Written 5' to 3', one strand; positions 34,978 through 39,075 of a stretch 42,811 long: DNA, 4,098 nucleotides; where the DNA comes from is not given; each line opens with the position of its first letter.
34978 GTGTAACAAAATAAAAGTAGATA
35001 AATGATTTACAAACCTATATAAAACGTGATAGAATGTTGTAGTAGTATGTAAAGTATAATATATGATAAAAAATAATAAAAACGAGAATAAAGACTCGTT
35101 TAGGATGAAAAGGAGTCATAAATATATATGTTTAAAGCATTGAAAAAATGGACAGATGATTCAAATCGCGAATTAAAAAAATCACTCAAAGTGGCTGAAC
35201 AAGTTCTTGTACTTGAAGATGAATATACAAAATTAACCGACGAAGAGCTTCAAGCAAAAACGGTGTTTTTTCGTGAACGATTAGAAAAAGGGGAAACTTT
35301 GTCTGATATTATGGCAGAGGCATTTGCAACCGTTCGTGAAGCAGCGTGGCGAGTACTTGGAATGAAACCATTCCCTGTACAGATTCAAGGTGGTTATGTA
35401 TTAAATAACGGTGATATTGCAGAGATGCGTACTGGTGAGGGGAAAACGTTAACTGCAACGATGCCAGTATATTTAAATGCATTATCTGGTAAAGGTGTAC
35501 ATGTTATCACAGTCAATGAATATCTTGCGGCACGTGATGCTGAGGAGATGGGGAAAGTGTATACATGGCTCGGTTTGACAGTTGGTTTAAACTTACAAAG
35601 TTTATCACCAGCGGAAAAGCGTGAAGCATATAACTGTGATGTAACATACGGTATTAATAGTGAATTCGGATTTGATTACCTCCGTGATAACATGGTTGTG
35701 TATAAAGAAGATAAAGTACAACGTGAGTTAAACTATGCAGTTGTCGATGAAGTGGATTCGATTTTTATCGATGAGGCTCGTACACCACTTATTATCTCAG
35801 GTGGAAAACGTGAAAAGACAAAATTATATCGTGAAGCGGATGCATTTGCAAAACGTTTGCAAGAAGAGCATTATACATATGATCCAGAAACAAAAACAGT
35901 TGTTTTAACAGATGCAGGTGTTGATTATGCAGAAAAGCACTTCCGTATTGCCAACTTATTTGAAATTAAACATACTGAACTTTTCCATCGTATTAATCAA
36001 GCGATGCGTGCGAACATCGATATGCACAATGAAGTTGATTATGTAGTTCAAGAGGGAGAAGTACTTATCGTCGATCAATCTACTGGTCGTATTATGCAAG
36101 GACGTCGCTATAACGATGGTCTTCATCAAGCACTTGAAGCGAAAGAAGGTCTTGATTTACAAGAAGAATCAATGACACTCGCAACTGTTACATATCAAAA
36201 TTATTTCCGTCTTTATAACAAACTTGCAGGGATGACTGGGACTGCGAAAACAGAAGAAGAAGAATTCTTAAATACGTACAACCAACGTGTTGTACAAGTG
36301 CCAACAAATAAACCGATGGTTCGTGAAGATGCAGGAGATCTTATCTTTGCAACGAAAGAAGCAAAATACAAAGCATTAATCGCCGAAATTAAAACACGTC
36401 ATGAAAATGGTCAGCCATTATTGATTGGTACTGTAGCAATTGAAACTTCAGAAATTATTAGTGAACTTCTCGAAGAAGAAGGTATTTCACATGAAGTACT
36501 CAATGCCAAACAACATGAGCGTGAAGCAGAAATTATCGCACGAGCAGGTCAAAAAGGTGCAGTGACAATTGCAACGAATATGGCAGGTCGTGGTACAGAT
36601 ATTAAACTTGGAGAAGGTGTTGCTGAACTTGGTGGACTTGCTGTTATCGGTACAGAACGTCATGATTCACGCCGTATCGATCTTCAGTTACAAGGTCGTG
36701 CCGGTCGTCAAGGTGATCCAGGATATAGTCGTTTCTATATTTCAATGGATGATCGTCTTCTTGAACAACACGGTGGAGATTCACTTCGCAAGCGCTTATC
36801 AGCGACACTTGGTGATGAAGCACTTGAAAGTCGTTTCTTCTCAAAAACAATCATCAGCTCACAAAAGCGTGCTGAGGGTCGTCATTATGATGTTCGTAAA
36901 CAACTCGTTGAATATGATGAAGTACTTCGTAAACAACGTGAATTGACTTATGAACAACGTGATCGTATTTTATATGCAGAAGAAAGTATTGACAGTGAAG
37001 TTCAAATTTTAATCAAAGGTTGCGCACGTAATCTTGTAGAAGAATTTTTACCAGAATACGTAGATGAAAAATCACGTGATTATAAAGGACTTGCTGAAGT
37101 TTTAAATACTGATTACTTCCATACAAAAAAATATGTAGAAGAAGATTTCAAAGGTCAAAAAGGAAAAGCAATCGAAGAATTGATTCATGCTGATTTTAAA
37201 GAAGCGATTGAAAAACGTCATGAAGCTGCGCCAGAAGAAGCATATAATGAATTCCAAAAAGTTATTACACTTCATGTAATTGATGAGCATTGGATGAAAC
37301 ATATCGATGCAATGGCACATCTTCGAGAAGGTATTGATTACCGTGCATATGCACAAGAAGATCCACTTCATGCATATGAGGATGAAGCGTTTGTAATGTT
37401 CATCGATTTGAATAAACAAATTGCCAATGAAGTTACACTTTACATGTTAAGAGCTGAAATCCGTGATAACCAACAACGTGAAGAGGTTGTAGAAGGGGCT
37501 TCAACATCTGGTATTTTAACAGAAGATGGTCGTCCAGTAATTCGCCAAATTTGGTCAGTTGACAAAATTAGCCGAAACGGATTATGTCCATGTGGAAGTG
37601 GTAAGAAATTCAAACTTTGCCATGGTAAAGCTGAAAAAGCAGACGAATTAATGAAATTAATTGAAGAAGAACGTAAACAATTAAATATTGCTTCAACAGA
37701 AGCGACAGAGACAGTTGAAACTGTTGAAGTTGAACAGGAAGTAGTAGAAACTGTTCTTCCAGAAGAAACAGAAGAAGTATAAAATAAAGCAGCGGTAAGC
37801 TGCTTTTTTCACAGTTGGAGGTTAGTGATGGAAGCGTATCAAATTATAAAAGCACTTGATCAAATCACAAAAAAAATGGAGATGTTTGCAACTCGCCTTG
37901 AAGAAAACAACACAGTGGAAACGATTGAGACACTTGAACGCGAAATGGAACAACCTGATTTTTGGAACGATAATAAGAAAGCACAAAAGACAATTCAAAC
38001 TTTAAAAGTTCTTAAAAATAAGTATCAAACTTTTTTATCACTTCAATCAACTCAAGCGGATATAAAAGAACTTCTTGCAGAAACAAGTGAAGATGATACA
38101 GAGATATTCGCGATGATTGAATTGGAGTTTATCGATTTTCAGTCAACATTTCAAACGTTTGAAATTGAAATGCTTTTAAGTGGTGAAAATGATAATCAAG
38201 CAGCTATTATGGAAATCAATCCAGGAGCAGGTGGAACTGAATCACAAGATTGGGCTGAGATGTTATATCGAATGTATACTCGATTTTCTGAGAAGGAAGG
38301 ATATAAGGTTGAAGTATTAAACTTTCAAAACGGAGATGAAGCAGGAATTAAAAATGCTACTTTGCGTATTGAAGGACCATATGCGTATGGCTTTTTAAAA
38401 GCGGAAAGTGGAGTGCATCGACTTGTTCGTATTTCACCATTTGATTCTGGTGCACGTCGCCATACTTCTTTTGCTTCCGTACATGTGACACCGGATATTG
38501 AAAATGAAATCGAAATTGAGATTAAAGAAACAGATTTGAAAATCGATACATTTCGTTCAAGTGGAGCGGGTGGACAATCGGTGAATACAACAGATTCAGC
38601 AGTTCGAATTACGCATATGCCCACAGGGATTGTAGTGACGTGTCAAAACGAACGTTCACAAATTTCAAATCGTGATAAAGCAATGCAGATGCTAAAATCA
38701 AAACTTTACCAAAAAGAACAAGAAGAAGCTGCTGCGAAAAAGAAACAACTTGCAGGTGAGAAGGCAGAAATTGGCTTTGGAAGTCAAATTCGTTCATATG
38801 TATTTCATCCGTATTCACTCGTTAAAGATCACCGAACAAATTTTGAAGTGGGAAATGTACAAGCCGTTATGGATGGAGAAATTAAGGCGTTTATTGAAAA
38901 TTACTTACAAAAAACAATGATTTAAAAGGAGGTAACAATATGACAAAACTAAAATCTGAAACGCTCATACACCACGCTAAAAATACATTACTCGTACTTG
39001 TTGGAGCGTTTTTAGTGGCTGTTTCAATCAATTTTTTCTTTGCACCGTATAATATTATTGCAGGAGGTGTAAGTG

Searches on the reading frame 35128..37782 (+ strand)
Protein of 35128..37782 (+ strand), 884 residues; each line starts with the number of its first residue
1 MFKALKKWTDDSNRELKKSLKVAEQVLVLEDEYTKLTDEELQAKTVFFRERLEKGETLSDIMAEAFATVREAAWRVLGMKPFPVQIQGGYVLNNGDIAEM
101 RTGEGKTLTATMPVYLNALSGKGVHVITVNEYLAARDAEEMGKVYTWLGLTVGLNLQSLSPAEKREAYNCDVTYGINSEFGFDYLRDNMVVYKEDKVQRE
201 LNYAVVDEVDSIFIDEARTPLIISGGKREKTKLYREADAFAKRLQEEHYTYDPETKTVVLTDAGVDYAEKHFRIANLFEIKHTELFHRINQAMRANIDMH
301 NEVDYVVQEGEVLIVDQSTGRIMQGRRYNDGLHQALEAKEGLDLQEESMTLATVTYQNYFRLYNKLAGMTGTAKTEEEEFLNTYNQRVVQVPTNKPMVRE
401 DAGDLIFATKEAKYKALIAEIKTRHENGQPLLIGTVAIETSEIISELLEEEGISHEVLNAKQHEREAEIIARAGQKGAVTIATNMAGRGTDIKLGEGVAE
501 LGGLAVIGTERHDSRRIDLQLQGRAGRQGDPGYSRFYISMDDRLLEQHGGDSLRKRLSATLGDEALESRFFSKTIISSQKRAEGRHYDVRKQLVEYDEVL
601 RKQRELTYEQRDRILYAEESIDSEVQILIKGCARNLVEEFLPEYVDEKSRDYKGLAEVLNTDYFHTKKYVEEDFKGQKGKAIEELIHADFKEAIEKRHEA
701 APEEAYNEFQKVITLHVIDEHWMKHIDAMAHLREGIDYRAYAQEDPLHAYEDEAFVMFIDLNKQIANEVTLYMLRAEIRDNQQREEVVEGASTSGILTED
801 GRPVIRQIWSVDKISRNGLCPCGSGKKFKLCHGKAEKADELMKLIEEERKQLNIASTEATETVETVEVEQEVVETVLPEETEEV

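Call 20: search_protein_families(library=pfam, proteins=[window:35128-37782:+], max_evalue=0.0001)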
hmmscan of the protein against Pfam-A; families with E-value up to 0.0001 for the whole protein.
window:35128-37782:+ (884 aa): 7 families
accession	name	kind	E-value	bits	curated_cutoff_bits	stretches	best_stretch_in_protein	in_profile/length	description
PF07517.20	SecA_DEAD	-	1.4e-124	415.5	24.6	1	6-380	2-289/290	SecA DEAD-like domain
PF21090.3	P-loop_SecA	-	8.5e-70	235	27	2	396-496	1-101/205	SecA P-loop domain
PF07516.18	SecA_SW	-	2.3e-50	171.9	26.7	1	566-776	2-199/200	SecA Wing and Scaffold domain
PF01043.26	SecA_PP_bind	-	3.5e-37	127.8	23.5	1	230-337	2-110/110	SecA preprotein cross-linking domain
PF02810.21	SEC-C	-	5.7e-07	29.7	20.4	1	816-834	1-19/19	SEC-C motif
PF00270.35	DEAD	-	5.3e-06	26.7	26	1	97-213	18-130/167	DEAD/DEAH box helicase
PF00271.37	Helicase_C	-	3.4e-05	24.5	23.5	0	413-529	2-110/110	Helicase conserved C-terminal domain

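Call 34: find_homologous_proteins(query=window:35128-37782:+, max_evalue=1e-100)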
Query window:35128-37782:+ (884 aa): 8000 proteins with E <= 1e-100 among 8000 candidates; the best 120 are listed.
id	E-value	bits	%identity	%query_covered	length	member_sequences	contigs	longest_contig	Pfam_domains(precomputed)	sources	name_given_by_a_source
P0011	0.0e+0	1791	93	96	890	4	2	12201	PF07517.21,PF07516.19,PF21090.4,PF02810.22,PF01043.27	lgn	-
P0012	0.0e+0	1411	73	97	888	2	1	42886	PF07517.21,PF07516.19,PF21090.4,PF02810.22,PF01043.27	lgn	-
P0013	0.0e+0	1070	58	94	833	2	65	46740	PF07517.21,PF00270.36,PF07516.19,PF21090.4,PF02810.22,PF01043.27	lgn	-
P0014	0.0e+0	1059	58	94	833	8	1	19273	PF07517.21,PF00270.36,PF07516.19,PF21090.4,PF02810.22,PF01043.27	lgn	-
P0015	0.0e+0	1046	57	94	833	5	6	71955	PF07517.21,PF00270.36,PF07516.19,PF21090.4,PF02810.22,PF01043.27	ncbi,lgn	ncbi:MAG: preprotein translocase subunit SecA [Culicoidibacterales bacterium]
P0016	0.0e+0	1030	57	95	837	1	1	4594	PF07517.21,PF00270.36,PF07516.19,PF21090.4,PF02810.22,PF01043.27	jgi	jgi:preprotein translocase subunit SecA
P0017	0.0e+0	1029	56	94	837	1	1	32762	PF07517.21,PF00270.36,PF07516.19,PF21090.4,PF02810.22,PF01043.27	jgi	jgi:preprotein translocase subunit SecA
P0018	0.0e+0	1027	56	94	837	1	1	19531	PF07517.21,PF00270.36,PF07516.19,PF21090.4,PF02810.22,PF01043.27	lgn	-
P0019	0.0e+0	1027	56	94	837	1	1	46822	PF07517.21,PF00270.36,PF07516.19,PF21090.4,PF02810.22,PF01043.27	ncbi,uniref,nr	ncbi:preprotein translocase subunit SecA [Bacillus smithii]|uniref:preprotein translocase subunit Se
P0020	0.0e+0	1025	56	94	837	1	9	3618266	PF07517.21,PF00270.36,PF07516.19,PF21090.4,PF02810.22,PF01043.27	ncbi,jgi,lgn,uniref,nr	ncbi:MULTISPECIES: preprotein translocase subunit SecA [Bacillus]|jgi:preprotein translocase subunit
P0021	0.0e+0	1024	56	94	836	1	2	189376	PF07517.21,PF00270.36,PF07516.19,PF21090.4,PF02810.22,PF01043.27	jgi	jgi:preprotein translocase subunit SecA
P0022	0.0e+0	1024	56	94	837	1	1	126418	PF07517.21,PF00270.36,PF07516.19,PF21090.4,PF02810.22,PF01043.27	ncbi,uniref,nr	ncbi:preprotein translocase subunit SecA [Bacillus smithii]|uniref:Protein translocase subunit SecA 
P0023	0.0e+0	1024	56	94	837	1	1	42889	PF07517.21,PF00270.36,PF07516.19,PF21090.4,PF02810.22,PF01043.27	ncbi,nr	ncbi:MAG: preprotein translocase subunit SecA [Bacillales bacterium]|nr:preprotein translocase subun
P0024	0.0e+0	1024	56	94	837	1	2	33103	PF07517.21,PF00270.36,PF07516.19,PF21090.4,PF02810.22,PF01043.27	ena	-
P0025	0.0e+0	1024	56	94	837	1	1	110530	PF07517.21,PF00270.36,PF07516.19,PF21090.4,PF02810.22,PF01043.27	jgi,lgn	jgi:preprotein translocase subunit SecA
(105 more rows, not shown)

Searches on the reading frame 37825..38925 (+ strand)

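Call 20: search_protein_families(library=pfam, proteins=[window:37825-38925:+], max_evalue=0.0001)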
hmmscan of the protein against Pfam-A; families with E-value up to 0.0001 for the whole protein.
window:37825-38925:+ (366 aa): 2 families
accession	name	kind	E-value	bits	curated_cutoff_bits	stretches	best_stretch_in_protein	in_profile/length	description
PF03462.23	PCRF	-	1.8e-60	204.5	24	1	32-219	3-194/194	PCRF domain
PF00472.26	RF-1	-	2.2e-45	153.8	35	1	228-337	2-116/116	RF-1 domain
